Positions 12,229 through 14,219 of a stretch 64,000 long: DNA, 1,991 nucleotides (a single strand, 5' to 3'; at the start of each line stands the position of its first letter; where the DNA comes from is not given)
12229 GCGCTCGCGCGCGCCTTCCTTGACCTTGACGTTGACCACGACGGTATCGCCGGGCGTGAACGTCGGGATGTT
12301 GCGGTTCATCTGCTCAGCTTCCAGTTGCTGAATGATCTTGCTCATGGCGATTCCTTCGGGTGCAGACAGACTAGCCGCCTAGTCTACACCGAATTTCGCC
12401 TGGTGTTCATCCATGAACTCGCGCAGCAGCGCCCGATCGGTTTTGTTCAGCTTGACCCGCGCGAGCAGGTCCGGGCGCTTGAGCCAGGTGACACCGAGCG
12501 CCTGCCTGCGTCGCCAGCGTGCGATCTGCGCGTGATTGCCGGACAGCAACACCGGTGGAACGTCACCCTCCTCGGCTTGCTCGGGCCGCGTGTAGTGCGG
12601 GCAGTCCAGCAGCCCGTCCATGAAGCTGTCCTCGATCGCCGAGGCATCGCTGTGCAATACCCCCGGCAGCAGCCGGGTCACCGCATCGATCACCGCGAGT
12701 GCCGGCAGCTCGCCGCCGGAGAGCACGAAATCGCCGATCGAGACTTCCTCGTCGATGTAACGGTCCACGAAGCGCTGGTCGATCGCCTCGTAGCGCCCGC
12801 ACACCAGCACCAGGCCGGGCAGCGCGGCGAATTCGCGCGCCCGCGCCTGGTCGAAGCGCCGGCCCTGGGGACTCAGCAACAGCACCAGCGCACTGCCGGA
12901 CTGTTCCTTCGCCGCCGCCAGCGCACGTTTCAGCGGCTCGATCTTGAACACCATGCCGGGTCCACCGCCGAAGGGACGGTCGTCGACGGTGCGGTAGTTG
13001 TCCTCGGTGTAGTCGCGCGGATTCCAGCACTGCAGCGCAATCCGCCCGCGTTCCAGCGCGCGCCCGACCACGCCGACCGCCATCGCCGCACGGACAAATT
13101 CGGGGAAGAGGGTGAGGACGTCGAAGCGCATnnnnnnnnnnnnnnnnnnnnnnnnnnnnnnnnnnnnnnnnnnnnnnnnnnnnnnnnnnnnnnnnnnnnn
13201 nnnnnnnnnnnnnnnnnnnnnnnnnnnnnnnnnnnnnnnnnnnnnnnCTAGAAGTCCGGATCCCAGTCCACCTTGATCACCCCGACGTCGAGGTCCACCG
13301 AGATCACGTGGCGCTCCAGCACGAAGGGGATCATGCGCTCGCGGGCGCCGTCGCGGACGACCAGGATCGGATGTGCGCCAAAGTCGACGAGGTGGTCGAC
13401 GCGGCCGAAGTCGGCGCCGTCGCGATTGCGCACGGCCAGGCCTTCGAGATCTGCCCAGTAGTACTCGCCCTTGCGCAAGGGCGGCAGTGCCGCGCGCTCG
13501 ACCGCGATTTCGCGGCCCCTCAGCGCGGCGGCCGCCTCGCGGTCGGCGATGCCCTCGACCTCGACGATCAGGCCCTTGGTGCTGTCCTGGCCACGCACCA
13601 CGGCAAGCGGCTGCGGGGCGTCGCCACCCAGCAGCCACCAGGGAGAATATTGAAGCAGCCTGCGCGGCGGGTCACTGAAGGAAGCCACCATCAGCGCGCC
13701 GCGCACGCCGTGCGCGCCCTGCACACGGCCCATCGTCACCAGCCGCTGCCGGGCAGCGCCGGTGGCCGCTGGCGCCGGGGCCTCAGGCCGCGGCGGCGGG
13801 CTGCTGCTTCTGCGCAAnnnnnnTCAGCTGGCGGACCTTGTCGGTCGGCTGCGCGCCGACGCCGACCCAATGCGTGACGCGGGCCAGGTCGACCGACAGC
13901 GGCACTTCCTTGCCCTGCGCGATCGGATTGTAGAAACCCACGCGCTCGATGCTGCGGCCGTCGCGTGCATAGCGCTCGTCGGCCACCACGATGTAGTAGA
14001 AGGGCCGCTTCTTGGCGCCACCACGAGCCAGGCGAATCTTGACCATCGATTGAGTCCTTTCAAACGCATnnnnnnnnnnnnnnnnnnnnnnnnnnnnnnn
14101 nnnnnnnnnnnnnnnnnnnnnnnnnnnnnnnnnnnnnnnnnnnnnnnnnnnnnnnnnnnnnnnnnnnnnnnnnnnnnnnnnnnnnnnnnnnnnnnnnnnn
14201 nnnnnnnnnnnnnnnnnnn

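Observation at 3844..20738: The arm repeat unit differs between copies, yet the two arms of each copy co-vary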

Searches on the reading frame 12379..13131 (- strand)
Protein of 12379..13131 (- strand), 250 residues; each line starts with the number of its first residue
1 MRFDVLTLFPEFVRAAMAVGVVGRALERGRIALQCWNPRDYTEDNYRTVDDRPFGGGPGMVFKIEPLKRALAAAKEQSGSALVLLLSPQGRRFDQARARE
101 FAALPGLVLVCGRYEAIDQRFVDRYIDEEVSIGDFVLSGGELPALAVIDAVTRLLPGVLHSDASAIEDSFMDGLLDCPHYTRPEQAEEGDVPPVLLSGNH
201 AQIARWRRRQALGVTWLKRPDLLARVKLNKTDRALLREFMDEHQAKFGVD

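Call 22: search_protein_families(library=ncbifam, proteins=[window:12379-13131:-])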
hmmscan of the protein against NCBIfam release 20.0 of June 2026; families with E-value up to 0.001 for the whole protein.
window:12379-13131:- (250 aa): 2 families
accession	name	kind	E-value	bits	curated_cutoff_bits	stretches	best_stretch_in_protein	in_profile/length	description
NF000648.1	PRK00026.1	equivalog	1.6e-91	305.4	220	1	1-223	1-221/221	tRNA (guanosine(37)-N1)-methyltransferase TrmD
TIGR00088.1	trmD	equivalog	3.2e-90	301.5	195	1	1-229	1-227/233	tRNA (guanosine(37)-N1)-methyltransferase TrmD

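Call 37: find_encoding_contigs(protein=window:12379-13131:-, flank=10000, max_places=10)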
Protein window:12379-13131:- (250 aa): 24 contigs read that carry it; 10 places shown.
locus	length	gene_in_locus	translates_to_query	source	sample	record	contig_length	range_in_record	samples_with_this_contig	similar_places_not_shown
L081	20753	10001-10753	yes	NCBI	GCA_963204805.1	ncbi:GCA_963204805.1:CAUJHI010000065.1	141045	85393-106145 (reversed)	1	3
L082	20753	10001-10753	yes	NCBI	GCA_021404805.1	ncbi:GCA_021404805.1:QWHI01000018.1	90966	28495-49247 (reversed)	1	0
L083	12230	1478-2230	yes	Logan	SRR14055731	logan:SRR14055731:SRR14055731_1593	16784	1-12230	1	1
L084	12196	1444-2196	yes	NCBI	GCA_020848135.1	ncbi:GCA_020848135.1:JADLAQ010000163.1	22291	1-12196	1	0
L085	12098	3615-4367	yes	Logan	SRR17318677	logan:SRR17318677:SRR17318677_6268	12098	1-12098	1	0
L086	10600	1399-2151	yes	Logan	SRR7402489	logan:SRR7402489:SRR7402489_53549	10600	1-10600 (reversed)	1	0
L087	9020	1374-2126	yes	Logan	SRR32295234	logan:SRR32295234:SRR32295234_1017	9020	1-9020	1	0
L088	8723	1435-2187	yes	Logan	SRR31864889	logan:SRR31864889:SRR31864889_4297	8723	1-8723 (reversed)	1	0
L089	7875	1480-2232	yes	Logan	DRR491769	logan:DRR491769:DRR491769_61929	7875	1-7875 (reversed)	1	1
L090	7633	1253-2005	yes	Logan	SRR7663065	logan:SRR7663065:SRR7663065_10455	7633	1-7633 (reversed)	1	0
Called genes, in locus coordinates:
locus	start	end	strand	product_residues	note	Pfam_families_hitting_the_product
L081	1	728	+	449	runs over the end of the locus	-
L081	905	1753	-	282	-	PF21033:RMD1-3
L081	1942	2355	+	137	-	PF05597:Phasin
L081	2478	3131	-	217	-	PF00440:TetR_N, PF13972:TetR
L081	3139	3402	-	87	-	PF00887:ACBP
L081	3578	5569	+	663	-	PF01073:3Beta_HSD, PF01370:Epimerase, PF07993:NAD_binding_4, PF13460:NAD_binding_10 (faint), PF16363:GDP_Man_Dehyd (weak), PF00106:adh_short, PF08659:KR, PF13561:adh_short_C2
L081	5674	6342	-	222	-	PF00929:RNase_T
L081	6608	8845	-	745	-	PF00521:DNA_topoisoIV, PF03989:DNA_gyraseA_C (faint)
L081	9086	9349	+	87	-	PF00886:Ribosomal_S16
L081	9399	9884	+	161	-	PF01782:RimM, PF05239:PRC (weak), PF24986:PRC_RimM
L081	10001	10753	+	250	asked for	PF01746:tRNA_m1G_MT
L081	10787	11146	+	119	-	PF01245:Ribosomal_L19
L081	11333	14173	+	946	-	PF01804:Penicil_amidase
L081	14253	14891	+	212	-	PF00730:HhH-GPD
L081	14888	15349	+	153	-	-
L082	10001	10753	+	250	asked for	PF01746:tRNA_m1G_MT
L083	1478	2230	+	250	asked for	PF01746:tRNA_m1G_MT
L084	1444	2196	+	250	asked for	PF01746:tRNA_m1G_MT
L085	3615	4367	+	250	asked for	PF01746:tRNA_m1G_MT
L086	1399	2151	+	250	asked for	PF01746:tRNA_m1G_MT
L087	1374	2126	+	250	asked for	PF01746:tRNA_m1G_MT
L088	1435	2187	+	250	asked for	PF01746:tRNA_m1G_MT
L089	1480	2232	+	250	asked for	PF01746:tRNA_m1G_MT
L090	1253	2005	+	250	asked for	PF01746:tRNA_m1G_MT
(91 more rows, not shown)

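Call 41: find_homologous_proteins(query=window:12379-13131:-, max_evalue=1e-60)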
Query window:12379-13131:- (250 aa): 7791 proteins with E <= 1e-60 among 8000 candidates; the best 120 are listed.
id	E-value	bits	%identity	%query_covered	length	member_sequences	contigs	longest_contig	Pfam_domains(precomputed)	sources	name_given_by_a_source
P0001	2.0e-163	560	100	100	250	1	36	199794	PF01746.27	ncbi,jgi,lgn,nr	ncbi:MAG: tRNA (guanosine(37)-N1)-methyltransferase TrmD [Xanthomonadales bacterium]|nr:tRNA (guanin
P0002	1.7e-143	494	87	100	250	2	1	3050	PF01746.27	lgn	-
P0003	2.7e-141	487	85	100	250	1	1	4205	PF01746.27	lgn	-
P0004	2.6e-138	477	82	100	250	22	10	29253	PF01746.27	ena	-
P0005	2.9e-136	471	81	100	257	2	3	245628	PF01746.27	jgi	jgi:tRNA (guanine37-N1)-methyltransferase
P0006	9.2e-136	469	81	100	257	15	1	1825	PF01746.27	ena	-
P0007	7.9e-132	456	78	100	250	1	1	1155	PF01746.27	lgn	-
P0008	1.9e-131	455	79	100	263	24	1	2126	PF01746.27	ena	-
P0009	3.3e-128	444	76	100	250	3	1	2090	PF01746.27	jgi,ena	-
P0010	4.5e-128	444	77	100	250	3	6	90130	PF01746.27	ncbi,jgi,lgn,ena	-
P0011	1.2e-127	442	76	100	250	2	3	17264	PF01746.27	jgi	jgi:tRNA (guanine37-N1)-methyltransferase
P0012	1.3e-127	442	77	100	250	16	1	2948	PF01746.27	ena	-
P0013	1.9e-127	442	77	100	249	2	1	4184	PF01746.27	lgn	-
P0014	8.4e-127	440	77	100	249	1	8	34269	PF01746.27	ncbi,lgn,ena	ncbi:MAG: tRNA (guanosine(37)-N1)-methyltransferase TrmD [Lysobacterales bacterium]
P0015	1.3e-126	439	77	100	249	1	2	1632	PF01746.27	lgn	-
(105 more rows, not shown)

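Call 42: find_encoding_contigs(protein=P0005, flank=10000, max_places=3)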
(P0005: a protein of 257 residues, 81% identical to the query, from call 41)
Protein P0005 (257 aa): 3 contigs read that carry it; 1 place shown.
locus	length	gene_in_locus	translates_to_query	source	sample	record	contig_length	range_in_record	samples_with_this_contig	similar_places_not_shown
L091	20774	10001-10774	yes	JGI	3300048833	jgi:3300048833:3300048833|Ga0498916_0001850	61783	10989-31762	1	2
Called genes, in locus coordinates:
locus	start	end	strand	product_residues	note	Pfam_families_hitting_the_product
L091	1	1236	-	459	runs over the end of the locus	PF03315:SDH_beta, PF03313:SDH_alpha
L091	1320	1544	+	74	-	PF05768:Glrx-like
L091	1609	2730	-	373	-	PF00266:Aminotran_5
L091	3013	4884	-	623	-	PF22494:choice_anch_I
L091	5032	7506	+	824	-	PF00072:Response_reg, PF08448:PAS_4 (faint), PF00989:PAS (weak), PF13426:PAS_9, PF00990:GGDEF, PF00563:EAL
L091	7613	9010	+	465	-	PF02881:SRP54_N, PF06414:Zeta_toxin (weak), PF00448:SRP54, PF01656:CbiA (weak), PF13401:AAA_22 (weak), PF02978:SRP_SPB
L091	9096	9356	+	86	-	PF00886:Ribosomal_S16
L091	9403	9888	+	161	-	PF01782:RimM, PF05239:PRC, PF24986:PRC_RimM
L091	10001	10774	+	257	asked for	PF01746:tRNA_m1G_MT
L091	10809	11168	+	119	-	PF01245:Ribosomal_L19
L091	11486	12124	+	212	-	PF00730:HhH-GPD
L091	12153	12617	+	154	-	-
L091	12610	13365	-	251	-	PF02557:VanY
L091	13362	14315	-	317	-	-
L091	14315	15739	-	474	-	PF01841:Transglut_core, PF13471:Transglut_core3 (faint)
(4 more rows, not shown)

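Call 43: find_encoding_contigs(protein=P0004, flank=10000, max_places=3)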
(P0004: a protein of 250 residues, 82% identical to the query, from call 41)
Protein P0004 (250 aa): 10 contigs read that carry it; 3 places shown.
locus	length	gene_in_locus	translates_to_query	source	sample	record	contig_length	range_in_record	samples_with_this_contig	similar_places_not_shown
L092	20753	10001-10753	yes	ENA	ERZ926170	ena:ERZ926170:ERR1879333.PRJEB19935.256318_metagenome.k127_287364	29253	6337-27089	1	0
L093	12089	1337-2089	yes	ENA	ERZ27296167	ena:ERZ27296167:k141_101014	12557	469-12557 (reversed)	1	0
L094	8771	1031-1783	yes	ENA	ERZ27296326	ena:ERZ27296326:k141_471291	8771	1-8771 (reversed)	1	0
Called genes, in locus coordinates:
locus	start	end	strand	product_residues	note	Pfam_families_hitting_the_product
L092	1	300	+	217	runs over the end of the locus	PF09865:DUF2092 (faint), PF03548:LolA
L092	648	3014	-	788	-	PF01804:Penicil_amidase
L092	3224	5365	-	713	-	PF02897:Peptidase_S9_N, PF00326:Peptidase_S9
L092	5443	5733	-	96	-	PF09723:Zn_ribbon_8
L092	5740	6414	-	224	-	PF00929:RNase_T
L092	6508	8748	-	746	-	PF00521:DNA_topoisoIV, PF03989:DNA_gyraseA_C (faint)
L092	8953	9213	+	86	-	PF00886:Ribosomal_S16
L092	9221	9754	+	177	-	PF01782:RimM, PF05239:PRC, PF24986:PRC_RimM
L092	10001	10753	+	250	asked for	PF01746:tRNA_m1G_MT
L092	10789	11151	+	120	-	PF01245:Ribosomal_L19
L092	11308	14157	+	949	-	PF01804:Penicil_amidase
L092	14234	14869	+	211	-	PF00730:HhH-GPD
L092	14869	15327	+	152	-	-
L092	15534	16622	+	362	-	PF04055:Radical_SAM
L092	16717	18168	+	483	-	PF25917:BSH_RND, PF25876:HH_MFP_RND, PF25954:Beta-barrel_RND_2, PF25990:Beta-barrel_YknX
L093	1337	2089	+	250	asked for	PF01746:tRNA_m1G_MT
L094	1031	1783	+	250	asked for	PF01746:tRNA_m1G_MT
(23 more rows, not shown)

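Call 44: find_encoding_contigs(protein=P0003, flank=10000, max_places=2)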
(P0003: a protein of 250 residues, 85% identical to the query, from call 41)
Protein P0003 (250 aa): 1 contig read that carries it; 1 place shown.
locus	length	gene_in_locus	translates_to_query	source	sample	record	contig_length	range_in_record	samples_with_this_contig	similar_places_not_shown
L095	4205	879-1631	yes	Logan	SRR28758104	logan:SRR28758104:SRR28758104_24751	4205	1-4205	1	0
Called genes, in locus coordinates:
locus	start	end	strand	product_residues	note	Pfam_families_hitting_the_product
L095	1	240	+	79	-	?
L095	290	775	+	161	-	PF01782:RimM, PF05239:PRC (weak), PF24986:PRC_RimM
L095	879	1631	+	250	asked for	PF01746:tRNA_m1G_MT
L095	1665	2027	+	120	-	PF01245:Ribosomal_L19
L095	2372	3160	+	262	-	PF01513:NAD_kinase (weak), PF20143:NAD_kinase_C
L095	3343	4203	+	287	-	?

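Call 45: find_encoding_contigs(protein=P0002, flank=10000, max_places=2)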
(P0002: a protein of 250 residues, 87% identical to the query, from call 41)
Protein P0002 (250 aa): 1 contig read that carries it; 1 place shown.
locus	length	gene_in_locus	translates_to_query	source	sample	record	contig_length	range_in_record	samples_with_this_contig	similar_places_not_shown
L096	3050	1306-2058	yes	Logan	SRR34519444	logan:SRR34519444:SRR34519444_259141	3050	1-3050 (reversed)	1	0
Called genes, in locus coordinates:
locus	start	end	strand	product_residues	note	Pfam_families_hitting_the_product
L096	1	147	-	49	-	?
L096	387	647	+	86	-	PF00886:Ribosomal_S16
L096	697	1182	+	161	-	PF01782:RimM, PF05239:PRC, PF24986:PRC_RimM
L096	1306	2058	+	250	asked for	PF01746:tRNA_m1G_MT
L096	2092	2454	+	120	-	PF01245:Ribosomal_L19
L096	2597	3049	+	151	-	?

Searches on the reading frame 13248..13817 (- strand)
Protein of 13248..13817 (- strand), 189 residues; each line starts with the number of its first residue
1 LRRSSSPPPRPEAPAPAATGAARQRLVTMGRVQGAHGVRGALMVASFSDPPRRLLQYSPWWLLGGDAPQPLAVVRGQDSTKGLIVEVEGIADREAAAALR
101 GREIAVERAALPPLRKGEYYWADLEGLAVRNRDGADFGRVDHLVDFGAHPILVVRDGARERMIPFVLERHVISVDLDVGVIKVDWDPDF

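Call 22: search_protein_families(library=ncbifam, proteins=[window:13248-13817:-])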
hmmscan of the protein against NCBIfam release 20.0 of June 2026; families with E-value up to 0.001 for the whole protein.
window:13248-13817:- (189 aa): 6 families
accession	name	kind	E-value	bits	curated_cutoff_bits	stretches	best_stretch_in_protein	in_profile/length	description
TIGR02273.1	16S_RimM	equivalog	4.7e-45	153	66.2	1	27-188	2-165/166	ribosome maturation factor RimM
NF010403.0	PRK13829.1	equivalog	9.5e-22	77.3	145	1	23-165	4-142/177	16S rRNA-processing protein RimM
NF011186.0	PRK14592.1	equivalog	7.2e-19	68.2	190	1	24-169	3-147/171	16S rRNA-processing protein RimM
NF011185.0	PRK14591.1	equivalog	3e-14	53.4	223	1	24-189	3-169/169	16S rRNA-processing protein RimM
NF011184.0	PRK14590.1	equivalog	3.4e-09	36.4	189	1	82-181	64-165/176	16S rRNA-processing protein RimM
NF011188.0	PRK14594.1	equivalog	0.0001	22.3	174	1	80-166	58-143/166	16S rRNA-processing protein RimM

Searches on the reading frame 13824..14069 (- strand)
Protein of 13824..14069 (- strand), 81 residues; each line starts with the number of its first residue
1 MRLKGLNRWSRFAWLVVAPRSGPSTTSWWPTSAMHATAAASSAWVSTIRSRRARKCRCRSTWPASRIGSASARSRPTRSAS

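Call 77: search_protein_families(library=pfam, proteins=[window:13824-14069:-])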
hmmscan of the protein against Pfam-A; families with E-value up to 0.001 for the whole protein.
window:13824-14069:- (81 aa): 0 families
